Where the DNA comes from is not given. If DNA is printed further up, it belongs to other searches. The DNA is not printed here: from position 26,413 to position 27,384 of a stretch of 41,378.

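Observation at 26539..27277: Second RAYT-like gene (A) with a different cognate palindrome: two flanking and two intragenic copies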

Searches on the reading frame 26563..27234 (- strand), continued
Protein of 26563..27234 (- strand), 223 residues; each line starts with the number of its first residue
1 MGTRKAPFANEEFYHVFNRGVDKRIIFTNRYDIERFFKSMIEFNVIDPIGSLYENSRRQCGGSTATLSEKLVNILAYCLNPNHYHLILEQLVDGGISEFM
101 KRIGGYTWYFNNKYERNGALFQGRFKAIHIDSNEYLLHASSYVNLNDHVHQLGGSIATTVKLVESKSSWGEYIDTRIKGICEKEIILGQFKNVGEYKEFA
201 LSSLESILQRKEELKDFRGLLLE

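Call 66: fold_search(model_id=the predicted structure, library=pdb)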
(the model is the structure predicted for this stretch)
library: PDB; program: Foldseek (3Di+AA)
matches with E <= 10: 693; with E <= 0.001: 8
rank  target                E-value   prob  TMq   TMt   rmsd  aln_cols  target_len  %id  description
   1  4er8_A                3.9e-05  1.00  0.38  0.50   6.3       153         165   14  Structure of the REP associates tyrosine transposase bound to a REP hairpin (released 2012-08-15)
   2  2a6m_B                2.9e-04  1.00  0.38  0.54  17.6       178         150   11  Crystal Structure of the ISHp608 Transposase (released 2005-10-25)
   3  2vjv_A                4.2e-04  1.00  0.37  0.63   5.2       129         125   13  Crystal structure of the IS608 transposase in complex with left end 26-mer DNA hairpin and a 6-mer DNA representing th (released 2008-02-19)
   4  2xma_E                5.7e-04  1.00  0.36  0.55   5.0       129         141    9  DEINOCOCCUS RADIODURANS ISDRA2 TRANSPOSASE RIGHT END DNA COMPLEX (released 2010-10-13)
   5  2xm3_C                6.0e-04  1.00  0.35  0.57   5.3       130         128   10  Deinococcus radiodurans ISDra2 Transposase Left end DNA complex (released 2010-10-13)
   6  2a6o_A                7.7e-04  1.00  0.37  0.53  17.6       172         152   13  Crystal Structure of the ISHp608 Transposase in Complex with Stem-loop DNA (released 2005-10-25)
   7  2xma_A                9.2e-04  1.00  0.37  0.56   5.6       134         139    9  DEINOCOCCUS RADIODURANS ISDRA2 TRANSPOSASE RIGHT END DNA COMPLEX (released 2010-10-13)
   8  2xo6_A                9.8e-04  1.00  0.37  0.58   6.2       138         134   12  DEINOCOCCUS RADIODURANS ISDRA2 TRANSPOSASE Y132F MUTANT COMPLEXED WITH LEFT END RECOGNITION AND CLEAVAGE SITE (released 2010-10-13)
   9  2a6m_A                1.2e-03  1.00  0.37  0.61   4.7       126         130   13  Crystal Structure of the ISHp608 Transposase (released 2005-10-25)
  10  2xm3_A                1.2e-03  1.00  0.36  0.60   5.7       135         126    9  Deinococcus radiodurans ISDra2 Transposase Left end DNA complex (released 2010-10-13)
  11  2xma_B                1.3e-03  1.00  0.37  0.57   5.7       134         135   10  DEINOCOCCUS RADIODURANS ISDRA2 TRANSPOSASE RIGHT END DNA COMPLEX (released 2010-10-13)
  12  2xqc_D                1.3e-03  1.00  0.36  0.57   6.6       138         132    9  DEINOCOCCUS RADIODURANS ISDRA2 TRANSPOSASE COMPLEXED WITH LEFT END RECOGNITION AND CLEAVAGE SITE AND ZN (released 2010-10-13)
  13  2xo6_D                1.4e-03  1.00  0.36  0.59   4.8       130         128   12  DEINOCOCCUS RADIODURANS ISDRA2 TRANSPOSASE Y132F MUTANT COMPLEXED WITH LEFT END RECOGNITION AND CLEAVAGE SITE (released 2010-10-13)
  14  2vju_B                1.5e-03  1.00  0.37  0.58   4.6       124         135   14  Crystal structure of the IS608 transposase in complex with the complete Right end 35-mer DNA and manganese (released 2008-02-19)
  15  2vju_A                1.7e-03  1.00  0.38  0.61   5.6       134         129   13  Crystal structure of the IS608 transposase in complex with the complete Right end 35-mer DNA and manganese (released 2008-02-19)
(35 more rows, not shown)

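Call 72: find_encoding_contigs(protein=P0001, flank=3000, max_places=10)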
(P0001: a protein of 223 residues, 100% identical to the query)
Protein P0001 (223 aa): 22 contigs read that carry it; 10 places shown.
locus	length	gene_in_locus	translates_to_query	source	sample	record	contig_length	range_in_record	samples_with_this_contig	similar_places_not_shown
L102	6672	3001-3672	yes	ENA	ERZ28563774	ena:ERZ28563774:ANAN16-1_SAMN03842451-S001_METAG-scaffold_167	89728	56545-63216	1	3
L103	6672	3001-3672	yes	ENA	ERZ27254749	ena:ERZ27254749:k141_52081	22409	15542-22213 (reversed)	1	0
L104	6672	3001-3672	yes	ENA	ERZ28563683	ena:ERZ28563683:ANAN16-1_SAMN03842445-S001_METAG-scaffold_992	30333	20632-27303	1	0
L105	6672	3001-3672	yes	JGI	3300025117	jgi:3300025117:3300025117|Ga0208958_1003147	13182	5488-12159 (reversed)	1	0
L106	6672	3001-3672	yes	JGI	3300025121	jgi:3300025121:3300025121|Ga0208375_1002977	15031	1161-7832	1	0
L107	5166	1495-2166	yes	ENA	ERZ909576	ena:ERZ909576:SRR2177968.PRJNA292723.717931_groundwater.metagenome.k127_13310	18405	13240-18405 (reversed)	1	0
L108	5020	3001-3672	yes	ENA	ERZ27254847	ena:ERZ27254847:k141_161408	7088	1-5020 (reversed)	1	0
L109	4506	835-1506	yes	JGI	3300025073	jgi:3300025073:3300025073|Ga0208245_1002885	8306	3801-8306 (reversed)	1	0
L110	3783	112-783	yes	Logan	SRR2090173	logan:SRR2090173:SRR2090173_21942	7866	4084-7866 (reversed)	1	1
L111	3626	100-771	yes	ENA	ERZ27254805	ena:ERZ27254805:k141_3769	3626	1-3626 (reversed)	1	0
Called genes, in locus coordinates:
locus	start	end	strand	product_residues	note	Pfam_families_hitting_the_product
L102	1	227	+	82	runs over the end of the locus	PF01197:Ribosomal_L31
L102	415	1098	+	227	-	PF03462:PCRF, PF00472:RF-1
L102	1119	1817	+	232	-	PF00318:Ribosomal_S2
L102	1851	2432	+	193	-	PF00889:EF_TS, PF25025:EF-Ts_N (weak)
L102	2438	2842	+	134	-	-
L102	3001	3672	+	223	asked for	PF01797:Y1_Tnp (weak)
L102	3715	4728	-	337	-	-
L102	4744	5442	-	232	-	-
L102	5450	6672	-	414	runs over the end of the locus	PF13506:Glyco_transf_21, PF03142:Chitin_synth_2 (faint), PF00535:Glycos_transf_2, PF10111:Glyco_tranf_2_2, PF13641:Glyco_tranf_2_3, PF13632:Glyco_trans_2_3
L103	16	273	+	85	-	PF01197:Ribosomal_L31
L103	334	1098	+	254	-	PF03462:PCRF, PF00472:RF-1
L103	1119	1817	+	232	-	PF00318:Ribosomal_S2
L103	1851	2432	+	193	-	PF00889:EF_TS, PF25025:EF-Ts_N (weak)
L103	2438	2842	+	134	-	-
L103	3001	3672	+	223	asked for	PF01797:Y1_Tnp (weak)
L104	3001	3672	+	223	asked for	PF01797:Y1_Tnp (weak)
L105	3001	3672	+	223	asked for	PF01797:Y1_Tnp (weak)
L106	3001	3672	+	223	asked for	PF01797:Y1_Tnp (weak)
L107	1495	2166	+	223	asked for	PF01797:Y1_Tnp (weak)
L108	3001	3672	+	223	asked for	PF01797:Y1_Tnp (weak)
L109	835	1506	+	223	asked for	PF01797:Y1_Tnp (weak)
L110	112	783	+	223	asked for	PF01797:Y1_Tnp (weak)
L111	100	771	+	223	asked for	PF01797:Y1_Tnp (weak)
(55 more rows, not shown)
